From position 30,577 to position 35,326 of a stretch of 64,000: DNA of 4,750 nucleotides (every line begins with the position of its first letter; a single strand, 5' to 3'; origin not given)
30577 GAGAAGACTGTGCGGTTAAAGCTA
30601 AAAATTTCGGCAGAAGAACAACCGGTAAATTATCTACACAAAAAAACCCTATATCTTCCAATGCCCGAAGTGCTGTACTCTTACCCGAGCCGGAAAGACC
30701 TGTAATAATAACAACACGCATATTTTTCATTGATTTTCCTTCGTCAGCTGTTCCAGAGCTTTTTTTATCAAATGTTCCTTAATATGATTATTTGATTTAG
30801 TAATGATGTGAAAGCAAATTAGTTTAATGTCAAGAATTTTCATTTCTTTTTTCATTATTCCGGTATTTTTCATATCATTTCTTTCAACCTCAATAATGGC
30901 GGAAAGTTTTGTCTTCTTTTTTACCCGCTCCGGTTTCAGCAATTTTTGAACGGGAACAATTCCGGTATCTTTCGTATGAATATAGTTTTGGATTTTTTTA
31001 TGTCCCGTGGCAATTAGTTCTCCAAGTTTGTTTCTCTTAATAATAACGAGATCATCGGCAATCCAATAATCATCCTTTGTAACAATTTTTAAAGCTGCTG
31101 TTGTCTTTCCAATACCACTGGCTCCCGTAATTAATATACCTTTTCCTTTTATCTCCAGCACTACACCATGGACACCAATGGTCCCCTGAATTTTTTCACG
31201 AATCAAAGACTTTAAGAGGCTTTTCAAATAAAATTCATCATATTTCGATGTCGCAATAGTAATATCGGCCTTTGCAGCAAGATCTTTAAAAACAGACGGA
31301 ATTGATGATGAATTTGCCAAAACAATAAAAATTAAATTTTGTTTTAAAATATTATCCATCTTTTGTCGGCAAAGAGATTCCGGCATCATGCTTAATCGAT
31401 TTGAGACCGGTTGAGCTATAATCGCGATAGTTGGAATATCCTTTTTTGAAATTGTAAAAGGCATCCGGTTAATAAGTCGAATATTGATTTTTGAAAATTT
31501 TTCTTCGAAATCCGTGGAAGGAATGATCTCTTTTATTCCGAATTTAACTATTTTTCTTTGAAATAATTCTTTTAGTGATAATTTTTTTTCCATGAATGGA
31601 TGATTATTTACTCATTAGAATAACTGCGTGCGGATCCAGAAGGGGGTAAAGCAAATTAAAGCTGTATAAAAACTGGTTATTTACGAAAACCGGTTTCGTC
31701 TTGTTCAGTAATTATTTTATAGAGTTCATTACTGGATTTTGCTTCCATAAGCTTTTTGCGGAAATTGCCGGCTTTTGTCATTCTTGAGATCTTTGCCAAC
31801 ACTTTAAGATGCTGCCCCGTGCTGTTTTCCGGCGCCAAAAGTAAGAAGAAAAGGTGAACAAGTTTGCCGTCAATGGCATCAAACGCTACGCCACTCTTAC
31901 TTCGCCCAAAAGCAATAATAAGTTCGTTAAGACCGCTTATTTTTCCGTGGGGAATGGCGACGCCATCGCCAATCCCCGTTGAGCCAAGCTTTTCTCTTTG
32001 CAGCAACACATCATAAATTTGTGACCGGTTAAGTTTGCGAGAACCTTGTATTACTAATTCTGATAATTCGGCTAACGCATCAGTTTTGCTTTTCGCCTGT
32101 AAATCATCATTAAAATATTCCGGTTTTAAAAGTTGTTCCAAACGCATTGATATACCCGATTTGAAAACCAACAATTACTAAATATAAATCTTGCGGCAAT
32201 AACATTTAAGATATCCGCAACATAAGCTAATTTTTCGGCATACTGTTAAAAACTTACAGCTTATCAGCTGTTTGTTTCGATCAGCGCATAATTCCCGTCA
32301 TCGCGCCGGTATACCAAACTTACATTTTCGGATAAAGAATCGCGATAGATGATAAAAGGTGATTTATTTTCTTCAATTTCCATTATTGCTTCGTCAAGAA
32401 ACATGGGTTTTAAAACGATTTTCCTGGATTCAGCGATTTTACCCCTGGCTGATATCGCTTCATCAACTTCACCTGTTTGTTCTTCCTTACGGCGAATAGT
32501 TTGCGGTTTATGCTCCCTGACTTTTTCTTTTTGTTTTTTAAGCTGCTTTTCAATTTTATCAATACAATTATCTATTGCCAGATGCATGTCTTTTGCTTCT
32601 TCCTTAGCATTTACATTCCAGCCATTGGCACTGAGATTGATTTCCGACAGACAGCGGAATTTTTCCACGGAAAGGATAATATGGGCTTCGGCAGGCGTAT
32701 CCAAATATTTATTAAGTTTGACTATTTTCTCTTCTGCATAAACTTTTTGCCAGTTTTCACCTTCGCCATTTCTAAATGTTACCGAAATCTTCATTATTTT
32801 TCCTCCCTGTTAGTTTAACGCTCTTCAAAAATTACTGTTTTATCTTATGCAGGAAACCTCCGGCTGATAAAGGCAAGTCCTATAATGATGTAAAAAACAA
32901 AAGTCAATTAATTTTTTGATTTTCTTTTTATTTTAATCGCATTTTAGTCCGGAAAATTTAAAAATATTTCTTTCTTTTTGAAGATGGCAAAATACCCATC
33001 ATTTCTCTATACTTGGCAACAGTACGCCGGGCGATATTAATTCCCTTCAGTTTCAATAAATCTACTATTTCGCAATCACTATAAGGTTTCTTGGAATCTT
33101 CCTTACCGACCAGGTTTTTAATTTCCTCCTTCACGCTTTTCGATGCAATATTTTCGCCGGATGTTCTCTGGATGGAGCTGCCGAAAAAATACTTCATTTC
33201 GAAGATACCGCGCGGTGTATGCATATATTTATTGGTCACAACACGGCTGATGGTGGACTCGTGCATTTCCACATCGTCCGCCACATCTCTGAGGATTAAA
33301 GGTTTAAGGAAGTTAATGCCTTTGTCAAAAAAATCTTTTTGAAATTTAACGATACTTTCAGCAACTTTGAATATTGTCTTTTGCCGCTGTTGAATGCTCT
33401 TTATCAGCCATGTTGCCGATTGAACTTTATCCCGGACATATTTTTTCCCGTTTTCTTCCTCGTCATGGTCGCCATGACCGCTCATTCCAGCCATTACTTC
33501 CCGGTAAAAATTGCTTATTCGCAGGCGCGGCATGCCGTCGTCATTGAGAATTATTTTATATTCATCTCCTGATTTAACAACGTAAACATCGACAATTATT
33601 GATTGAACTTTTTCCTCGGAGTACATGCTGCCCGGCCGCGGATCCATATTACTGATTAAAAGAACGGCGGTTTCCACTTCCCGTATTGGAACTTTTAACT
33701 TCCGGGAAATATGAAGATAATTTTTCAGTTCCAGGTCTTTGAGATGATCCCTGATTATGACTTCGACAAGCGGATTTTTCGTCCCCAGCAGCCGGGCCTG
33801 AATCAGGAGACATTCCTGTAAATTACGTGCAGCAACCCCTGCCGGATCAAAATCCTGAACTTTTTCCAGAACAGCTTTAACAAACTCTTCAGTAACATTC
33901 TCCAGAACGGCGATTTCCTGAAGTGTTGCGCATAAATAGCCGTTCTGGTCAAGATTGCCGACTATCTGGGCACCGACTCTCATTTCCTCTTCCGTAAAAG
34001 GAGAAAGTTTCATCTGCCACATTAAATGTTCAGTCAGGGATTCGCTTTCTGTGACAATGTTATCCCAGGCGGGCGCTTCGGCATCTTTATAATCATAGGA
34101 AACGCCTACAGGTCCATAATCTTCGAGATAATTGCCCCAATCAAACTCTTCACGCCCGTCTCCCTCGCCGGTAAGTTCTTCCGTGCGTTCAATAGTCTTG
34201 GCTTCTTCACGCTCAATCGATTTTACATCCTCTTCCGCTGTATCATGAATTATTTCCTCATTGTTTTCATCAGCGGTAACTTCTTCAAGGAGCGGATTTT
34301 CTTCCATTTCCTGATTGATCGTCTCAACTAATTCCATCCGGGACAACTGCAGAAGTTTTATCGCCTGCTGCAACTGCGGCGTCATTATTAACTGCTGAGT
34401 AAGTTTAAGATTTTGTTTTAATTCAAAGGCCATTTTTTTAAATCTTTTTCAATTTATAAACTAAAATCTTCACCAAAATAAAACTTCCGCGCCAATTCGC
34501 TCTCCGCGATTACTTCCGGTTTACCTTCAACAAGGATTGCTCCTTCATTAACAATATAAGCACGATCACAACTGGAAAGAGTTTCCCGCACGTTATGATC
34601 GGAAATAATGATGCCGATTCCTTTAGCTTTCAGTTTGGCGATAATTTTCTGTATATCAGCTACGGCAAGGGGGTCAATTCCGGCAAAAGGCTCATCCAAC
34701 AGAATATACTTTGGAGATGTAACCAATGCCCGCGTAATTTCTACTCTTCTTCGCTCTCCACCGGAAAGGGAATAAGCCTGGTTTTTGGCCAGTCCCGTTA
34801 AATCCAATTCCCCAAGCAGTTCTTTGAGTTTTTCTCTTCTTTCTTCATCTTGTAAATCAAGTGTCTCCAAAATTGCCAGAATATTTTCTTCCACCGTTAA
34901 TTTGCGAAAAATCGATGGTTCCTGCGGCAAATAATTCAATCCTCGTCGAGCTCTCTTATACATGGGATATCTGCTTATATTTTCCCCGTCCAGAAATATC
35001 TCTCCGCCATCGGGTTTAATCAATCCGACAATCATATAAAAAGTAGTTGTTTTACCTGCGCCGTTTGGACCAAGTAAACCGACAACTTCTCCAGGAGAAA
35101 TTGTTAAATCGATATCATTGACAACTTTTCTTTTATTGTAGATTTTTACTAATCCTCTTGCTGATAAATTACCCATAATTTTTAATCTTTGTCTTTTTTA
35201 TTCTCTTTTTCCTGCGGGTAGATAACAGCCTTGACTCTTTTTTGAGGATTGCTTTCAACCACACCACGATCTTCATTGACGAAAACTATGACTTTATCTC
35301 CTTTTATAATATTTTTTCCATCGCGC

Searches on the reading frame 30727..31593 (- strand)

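Call 64: search_protein_families(library=pfam, proteins=[window:30727-31593:-], max_evalue=0.00001)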
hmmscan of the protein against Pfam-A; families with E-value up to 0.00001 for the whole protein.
window:30727-31593:- (288 aa): 1 family
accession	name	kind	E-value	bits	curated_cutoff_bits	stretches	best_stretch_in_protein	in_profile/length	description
PF07475.17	Hpr_kinase_C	-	6.7e-22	78.3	33.3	1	138-272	6-144/171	HPr Serine kinase C-terminal domain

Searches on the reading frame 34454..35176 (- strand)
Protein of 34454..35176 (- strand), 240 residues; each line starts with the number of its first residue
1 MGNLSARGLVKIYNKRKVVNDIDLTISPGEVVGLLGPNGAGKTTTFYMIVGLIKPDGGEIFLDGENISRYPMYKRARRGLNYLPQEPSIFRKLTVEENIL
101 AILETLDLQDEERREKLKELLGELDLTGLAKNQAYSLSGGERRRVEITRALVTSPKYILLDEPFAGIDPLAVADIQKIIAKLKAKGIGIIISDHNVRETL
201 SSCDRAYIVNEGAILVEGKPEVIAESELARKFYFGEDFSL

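Call 64: search_protein_families(library=pfam, proteins=[window:34454-35176:-], max_evalue=0.00001)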
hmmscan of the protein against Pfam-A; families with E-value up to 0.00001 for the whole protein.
window:34454-35176:- (240 aa): 2 families
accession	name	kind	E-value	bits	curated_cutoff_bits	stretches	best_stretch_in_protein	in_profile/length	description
PF00005.33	ABC_tran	-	7.3e-38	130.7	25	1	19-165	1-137/137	ABC transporter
PF13304.12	AAA_21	-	1.5e-06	28.9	27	0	32-92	2-62/304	AAA domain, putative AbiEii toxin, Type IV TA system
